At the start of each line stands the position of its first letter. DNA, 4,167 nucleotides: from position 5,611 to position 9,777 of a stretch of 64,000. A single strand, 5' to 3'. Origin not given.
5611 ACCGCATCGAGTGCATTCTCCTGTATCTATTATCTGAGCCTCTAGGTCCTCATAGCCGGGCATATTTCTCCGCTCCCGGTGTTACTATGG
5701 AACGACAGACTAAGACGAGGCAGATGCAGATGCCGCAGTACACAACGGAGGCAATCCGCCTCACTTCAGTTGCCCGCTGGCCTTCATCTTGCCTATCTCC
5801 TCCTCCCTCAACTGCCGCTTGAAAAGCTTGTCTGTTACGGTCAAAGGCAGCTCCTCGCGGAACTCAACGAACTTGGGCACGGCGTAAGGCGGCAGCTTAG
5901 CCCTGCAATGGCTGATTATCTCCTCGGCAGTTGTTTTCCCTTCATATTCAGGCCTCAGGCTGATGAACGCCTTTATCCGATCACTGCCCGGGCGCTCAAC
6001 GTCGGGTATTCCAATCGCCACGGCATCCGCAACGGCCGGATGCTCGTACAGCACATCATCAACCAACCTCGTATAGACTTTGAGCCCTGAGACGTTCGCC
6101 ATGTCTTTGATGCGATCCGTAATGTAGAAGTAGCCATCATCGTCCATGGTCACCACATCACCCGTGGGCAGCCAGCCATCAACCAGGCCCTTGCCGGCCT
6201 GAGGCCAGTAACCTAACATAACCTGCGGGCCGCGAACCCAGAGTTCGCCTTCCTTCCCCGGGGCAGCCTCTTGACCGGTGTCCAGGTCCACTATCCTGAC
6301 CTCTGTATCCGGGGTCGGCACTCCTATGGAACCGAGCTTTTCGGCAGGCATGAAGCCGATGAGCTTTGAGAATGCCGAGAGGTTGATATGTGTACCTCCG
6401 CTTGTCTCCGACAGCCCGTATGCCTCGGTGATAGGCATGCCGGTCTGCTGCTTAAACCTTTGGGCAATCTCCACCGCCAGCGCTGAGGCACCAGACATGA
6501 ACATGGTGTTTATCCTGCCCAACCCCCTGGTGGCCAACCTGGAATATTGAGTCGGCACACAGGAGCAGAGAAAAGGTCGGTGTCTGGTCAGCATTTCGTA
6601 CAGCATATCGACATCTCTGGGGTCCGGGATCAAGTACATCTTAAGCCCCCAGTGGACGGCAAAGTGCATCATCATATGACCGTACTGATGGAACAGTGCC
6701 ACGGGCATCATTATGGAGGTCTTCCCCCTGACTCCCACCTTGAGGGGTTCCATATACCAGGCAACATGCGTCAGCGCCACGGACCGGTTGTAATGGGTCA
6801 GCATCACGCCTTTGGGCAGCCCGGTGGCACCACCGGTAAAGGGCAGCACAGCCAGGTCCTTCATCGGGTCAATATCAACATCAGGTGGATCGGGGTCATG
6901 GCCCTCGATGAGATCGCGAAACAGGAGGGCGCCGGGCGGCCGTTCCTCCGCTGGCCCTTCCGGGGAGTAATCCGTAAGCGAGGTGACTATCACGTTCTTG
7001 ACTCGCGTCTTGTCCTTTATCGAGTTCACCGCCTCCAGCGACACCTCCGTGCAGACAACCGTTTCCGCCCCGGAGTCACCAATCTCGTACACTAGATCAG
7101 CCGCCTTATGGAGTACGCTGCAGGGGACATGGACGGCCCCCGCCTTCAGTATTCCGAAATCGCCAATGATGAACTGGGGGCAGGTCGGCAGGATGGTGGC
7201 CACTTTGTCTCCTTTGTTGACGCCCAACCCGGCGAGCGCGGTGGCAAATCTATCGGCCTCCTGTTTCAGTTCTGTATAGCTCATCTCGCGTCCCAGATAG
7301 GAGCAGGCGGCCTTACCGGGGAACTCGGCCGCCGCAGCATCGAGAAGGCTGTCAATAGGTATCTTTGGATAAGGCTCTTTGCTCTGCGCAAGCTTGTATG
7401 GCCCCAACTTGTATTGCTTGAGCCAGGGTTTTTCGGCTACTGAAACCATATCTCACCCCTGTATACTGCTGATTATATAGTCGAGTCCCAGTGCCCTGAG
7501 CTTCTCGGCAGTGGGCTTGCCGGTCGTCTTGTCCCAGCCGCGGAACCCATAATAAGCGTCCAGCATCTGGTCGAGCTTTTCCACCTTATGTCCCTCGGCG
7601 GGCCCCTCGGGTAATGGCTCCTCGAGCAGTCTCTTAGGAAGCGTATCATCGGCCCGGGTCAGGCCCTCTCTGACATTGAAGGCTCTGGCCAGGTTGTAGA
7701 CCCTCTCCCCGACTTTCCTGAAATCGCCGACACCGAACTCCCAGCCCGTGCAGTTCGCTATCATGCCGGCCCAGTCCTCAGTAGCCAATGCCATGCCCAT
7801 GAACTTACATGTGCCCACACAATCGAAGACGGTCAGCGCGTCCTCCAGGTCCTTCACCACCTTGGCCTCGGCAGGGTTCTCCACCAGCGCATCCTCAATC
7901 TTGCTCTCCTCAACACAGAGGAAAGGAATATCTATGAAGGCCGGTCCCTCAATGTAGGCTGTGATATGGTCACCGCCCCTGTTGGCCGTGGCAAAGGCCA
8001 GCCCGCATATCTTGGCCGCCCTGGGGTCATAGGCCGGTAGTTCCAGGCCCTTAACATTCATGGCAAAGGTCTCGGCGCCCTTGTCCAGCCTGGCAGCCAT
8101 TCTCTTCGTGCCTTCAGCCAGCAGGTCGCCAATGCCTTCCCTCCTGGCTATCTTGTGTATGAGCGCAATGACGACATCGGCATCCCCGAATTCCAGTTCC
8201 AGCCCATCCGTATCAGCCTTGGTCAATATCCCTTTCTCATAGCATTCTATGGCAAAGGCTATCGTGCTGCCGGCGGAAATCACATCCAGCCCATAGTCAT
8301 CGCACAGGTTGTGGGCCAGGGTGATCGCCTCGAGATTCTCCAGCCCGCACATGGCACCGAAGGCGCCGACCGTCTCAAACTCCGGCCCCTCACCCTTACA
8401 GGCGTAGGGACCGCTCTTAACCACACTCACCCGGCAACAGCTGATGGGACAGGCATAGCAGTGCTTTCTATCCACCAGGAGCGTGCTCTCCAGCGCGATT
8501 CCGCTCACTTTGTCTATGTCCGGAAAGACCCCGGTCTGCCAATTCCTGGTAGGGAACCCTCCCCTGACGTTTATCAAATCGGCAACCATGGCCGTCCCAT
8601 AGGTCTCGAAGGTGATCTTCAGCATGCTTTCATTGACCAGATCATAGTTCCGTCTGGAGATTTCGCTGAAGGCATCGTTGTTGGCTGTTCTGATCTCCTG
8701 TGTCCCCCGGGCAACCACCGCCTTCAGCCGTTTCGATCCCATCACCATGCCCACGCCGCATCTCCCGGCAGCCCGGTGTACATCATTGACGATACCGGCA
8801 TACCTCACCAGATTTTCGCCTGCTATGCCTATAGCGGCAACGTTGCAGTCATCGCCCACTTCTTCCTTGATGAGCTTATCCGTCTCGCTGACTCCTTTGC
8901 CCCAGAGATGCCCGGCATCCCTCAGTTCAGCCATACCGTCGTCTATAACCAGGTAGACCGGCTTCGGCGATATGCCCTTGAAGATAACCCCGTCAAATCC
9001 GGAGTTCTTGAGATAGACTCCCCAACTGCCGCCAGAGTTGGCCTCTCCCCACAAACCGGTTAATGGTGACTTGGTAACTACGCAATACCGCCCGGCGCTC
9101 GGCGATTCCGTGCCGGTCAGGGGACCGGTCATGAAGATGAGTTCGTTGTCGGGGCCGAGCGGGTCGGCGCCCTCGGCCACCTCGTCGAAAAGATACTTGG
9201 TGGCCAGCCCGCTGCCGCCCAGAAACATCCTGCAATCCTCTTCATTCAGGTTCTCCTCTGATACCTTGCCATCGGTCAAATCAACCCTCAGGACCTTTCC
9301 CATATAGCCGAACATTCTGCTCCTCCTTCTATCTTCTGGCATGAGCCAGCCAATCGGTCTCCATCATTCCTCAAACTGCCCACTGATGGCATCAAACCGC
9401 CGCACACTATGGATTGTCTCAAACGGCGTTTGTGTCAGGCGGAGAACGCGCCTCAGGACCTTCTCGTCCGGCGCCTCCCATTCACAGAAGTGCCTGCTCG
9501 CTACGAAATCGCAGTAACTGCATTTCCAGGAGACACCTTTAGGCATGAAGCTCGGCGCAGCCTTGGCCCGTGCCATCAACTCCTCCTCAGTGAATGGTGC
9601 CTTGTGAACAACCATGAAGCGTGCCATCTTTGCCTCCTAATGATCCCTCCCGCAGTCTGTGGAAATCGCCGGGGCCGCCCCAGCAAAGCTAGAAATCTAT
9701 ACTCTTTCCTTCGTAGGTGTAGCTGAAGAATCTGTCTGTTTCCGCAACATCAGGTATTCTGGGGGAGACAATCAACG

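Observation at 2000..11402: Candidate ferredoxin-linked 4-hydroxybutyrate / short-chain acid conversion cluster (AbfD + Fe-ADH + AOR + AMP-ligase + FrhB-like)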

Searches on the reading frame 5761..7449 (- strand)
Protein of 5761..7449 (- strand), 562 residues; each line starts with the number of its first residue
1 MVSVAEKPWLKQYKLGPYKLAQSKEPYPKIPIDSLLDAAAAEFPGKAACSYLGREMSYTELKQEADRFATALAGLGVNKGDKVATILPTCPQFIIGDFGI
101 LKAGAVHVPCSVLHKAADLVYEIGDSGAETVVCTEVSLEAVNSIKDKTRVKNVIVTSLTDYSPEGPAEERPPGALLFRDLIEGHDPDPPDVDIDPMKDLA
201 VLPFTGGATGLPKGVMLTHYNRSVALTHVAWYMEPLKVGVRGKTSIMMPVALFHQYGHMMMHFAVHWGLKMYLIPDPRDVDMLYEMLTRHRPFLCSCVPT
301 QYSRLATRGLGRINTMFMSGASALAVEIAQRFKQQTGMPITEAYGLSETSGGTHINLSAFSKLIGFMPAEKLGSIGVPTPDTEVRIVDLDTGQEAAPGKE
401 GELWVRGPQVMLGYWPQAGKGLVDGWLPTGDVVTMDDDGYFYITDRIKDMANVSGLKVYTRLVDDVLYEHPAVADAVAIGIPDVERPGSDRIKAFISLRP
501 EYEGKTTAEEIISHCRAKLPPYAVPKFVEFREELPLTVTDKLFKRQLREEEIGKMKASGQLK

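Call 4: search_protein_families(library=pfam, proteins=[window:5761-7449:-])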
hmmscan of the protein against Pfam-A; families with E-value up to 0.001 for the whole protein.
window:5761-7449:- (562 aa): 2 families
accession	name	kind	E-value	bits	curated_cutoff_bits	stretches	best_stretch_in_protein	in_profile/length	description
PF00501.34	AMP-binding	-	1.1e-84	284.9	29.9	1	37-415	2-384/384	AMP-binding enzyme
PF13193.12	AMP-binding_C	-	8.5e-17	62.3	24.5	1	463-541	2-76/76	AMP-binding enzyme C-terminal domain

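Call 5: search_protein_families(library=ncbifam, proteins=[window:5761-7449:-])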
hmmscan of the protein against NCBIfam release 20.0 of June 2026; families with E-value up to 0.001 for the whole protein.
window:5761-7449:- (562 aa): 107 families (the best 25 are shown)
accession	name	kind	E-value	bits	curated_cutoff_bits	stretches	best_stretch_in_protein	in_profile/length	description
NF005220.0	PRK06710.1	equivalog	1.1e-108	363.8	1116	2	190-554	199-556/563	long-chain-fatty-acid--CoA ligase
NF006181.0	PRK08314.1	subfamily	4e-103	345.6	705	1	17-557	12-560/563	long-chain-fatty-acid--CoA ligase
NF004837.0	PRK06187.1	subfamily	1.1e-99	334.1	476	1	31-552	9-523/531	long-chain-fatty-acid--CoA ligase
NF004114.0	PRK05605.1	equivalog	9.7e-98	327.9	766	2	195-551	219-569/575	long-chain-fatty-acid--CoA ligase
NF004229.0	PRK05677.1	subfamily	1.9e-91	307.3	879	1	23-556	19-560/563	long-chain-fatty-acid--CoA ligase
NF006523.0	PRK08974.1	equivalog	1.9e-91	306.9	884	2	197-556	206-558/561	long-chain-fatty-acid--CoA ligase FadD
NF005463.0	PRK07059.1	subfamily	2e-88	297.2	869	2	196-550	203-555/557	long-chain-fatty-acid--CoA ligase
NF004822.0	PRK06178.1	equivalog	1e-84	285.2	782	1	23-550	30-566/571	acyl-CoA synthetase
NF006442.0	PRK08751.1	equivalog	2.9e-83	280.1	1023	2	173-549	184-556/560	long-chain fatty acid--CoA ligase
NF006182.0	PRK08316.1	subfamily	1.8e-75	254.4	663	1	32-550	13-516/523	fatty acyl-CoA synthetase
NF009139.0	PRK12492.1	equivalog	1.6e-69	234.9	1018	1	38-549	32-560/562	long-chain-fatty-acid--CoA ligase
NF009233.0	PRK12583.1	subfamily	1.8e-67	228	832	2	198-557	202-556/558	fatty acid CoA ligase family protein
TIGR03205.1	pimA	equivalog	4.5e-67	226.7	705.6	1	33-548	24-541/541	dicarboxylate--CoA ligase PimA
NF005714.0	PRK07529.1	subfamily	2.5e-65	221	632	1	40-555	48-580/640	acyl-CoA synthetase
NF005801.1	PRK07656.1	equivalog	1.2e-63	215.6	657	1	32-548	3-500/500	FadD3 family acyl-CoA ligase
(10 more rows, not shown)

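Call 8: search_solved_structures(query=window:5761-7449:-, max_evalue=1e-40)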
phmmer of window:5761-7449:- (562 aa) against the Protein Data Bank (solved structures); distinct sequences matched with E-value up to 1e-40: 9.
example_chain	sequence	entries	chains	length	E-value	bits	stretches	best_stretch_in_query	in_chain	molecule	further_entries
8wev_A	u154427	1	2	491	9.7e-54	186.2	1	181-549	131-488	Feruloyl-CoA Synthetase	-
8weu_A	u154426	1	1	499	1.1e-53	186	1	181-549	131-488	Fatty-acyl-CoA synthase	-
3g7s_A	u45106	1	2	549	1.1e-53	186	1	18-551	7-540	Long-chain-fatty-acid--CoA ligase (FadD-1)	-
4wv3_A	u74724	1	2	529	4.2e-46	161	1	46-549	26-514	Anthranilate-CoA ligase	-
3a9u_A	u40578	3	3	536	5.4e-44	154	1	55-551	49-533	4-coumarate--CoA ligase | 4-coumarate:CoA ligase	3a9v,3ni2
3r44_A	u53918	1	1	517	2.8e-43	151.6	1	55-550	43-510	fatty acyl CoA synthetase FADD13 (FATTY-ACYL-CoA SYNTHETASE)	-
2v7b_A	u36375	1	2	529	3.1e-42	148.2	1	55-550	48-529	BENZOATE-COENZYME A LIGASE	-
5bsm_A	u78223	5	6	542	1.8e-41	145.7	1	56-549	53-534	4-coumarate--CoA ligase 2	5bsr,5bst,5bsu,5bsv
5bsw_A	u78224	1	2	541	2.6e-41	145.2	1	56-549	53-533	4-coumarate--CoA ligase 2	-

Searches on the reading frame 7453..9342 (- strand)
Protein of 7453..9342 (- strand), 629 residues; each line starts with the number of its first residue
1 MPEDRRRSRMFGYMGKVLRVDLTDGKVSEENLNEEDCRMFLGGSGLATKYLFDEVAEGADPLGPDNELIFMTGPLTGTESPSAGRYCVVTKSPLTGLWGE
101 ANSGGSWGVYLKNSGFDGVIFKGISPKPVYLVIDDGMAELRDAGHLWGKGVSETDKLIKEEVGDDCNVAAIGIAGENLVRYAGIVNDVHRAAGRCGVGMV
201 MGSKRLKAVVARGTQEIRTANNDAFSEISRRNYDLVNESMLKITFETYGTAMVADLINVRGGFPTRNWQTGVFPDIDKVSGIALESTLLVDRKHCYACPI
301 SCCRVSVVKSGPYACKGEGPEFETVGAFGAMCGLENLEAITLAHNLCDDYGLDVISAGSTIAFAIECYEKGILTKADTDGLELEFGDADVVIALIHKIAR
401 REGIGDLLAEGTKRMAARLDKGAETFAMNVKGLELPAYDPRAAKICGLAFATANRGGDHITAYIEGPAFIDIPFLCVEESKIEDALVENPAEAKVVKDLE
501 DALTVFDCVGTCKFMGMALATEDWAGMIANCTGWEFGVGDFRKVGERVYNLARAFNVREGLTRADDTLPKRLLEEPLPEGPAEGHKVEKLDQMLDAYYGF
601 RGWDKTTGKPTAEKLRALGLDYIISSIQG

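Call 4: search_protein_families(library=pfam, proteins=[window:7453-9342:-])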
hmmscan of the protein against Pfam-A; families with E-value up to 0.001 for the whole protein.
window:7453-9342:- (629 aa): 2 families
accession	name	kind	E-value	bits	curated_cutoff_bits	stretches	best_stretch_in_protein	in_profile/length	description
PF01314.23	AFOR_C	-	1.5e-140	469.1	27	1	228-620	2-385/385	Aldehyde ferredoxin oxidoreductase, domains 2 & 3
PF02730.20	AFOR_N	-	1.1e-81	273.7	29.8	1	15-214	1-199/199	Aldehyde ferredoxin oxidoreductase, N-terminal domain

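Call 5: search_protein_families(library=ncbifam, proteins=[window:7453-9342:-])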
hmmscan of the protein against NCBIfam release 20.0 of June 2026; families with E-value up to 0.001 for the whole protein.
window:7453-9342:- (629 aa): 2 families
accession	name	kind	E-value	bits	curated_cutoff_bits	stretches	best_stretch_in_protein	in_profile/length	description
NF007354.0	PRK09849.1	equivalog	3.3e-71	240.8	868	2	9-231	4-225/703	aldehyde ferredoxin oxidoreductase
NF040818.1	GAPOR_Arch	equivalog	5.5e-12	44.8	1300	1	16-136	4-121/654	glyceraldehyde-3-phosphate:ferredoxin oxidoreductase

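Call 10: search_solved_structures(query=window:7453-9342:-, show_alignments=1)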
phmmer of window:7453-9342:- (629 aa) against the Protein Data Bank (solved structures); distinct sequences matched with E-value up to 0.001: 9.
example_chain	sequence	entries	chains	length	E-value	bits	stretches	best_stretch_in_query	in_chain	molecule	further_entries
1aor_A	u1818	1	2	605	4.9e-157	527.7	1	10-620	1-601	ALDEHYDE FERREDOXIN OXIDOREDUCTASE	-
9mqx_D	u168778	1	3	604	7e-149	500.7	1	10-621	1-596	Aldehyde:ferredoxin oxidoreductase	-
9g7j_A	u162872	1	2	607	3.2e-138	465.5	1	10-624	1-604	Aldehyde ferredoxin oxidoreductase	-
8c0z_A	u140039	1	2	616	2.1e-130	439.6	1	12-620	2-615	Aldehyde:ferredoxin oxidoreductase,tungsten-containing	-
9q1t_A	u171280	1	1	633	5.8e-108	365.5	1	10-621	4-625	Tungsten-dependent aldehyde oxidoreductase WOR83 from Haloferax volcanii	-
1b25_A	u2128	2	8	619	1.6e-106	360.8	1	10-627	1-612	PROTEIN (FORMALDEHYDE FERREDOXIN OXIDOREDUCTASE) | FORMALDEHYDE FERREDOXIN OXIDOREDUCTASE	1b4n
6x1o_A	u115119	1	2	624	6.1e-75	256.4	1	10-464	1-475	Formaldehyde:ferredoxin oxidoreductase wor5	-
6x6u_A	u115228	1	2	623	6.2e-75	256.4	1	10-464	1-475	Formaldehyde:ferredoxin oxidoreductase wor5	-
4z3w_A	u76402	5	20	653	3.2e-71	244.2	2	12-453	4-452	Benzoyl-CoA reductase, putative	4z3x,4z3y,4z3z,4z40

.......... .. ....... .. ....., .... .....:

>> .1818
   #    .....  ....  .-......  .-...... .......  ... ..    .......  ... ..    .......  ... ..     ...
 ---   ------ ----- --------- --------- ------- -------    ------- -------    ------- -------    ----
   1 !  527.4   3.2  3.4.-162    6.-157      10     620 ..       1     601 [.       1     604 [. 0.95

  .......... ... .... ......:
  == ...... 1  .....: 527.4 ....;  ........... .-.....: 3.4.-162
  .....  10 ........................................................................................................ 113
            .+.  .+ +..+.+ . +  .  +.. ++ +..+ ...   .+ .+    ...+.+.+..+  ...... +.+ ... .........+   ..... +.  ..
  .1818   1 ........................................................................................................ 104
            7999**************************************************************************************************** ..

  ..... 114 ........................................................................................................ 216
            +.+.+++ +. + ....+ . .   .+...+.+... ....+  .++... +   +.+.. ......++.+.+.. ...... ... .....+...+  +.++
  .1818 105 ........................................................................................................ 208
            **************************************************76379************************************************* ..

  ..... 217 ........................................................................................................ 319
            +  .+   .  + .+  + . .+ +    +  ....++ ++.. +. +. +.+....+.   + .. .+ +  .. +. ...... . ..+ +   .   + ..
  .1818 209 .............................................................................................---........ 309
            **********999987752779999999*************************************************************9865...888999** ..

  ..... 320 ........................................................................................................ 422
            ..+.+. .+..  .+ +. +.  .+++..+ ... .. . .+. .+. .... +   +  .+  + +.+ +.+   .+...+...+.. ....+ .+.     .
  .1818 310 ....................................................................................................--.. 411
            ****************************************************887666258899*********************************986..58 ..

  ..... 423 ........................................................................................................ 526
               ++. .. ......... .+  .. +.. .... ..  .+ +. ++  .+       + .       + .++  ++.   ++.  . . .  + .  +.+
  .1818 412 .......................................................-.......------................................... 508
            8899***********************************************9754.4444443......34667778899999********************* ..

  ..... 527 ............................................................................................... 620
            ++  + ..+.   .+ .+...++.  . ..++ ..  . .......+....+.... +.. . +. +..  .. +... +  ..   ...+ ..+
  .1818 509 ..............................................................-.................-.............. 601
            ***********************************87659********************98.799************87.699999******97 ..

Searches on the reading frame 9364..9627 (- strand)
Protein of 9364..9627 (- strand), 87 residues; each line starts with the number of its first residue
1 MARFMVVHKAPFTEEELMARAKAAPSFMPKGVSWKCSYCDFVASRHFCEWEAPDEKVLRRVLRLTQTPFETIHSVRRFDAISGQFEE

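Call 4: search_protein_families(library=pfam, proteins=[window:9364-9627:-])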
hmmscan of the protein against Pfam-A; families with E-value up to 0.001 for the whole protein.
window:9364-9627:- (87 aa): 1 family
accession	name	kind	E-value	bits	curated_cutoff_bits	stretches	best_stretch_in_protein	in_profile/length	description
PF14026.12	SCO4226-like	-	8.2e-11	42.4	28.5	1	4-75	1-76/76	Nickel responsive protein SCO4226-like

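Call 5: search_protein_families(library=ncbifam, proteins=[window:9364-9627:-])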
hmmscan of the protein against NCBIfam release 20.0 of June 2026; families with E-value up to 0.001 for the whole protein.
window:9364-9627:- (87 aa): 0 families
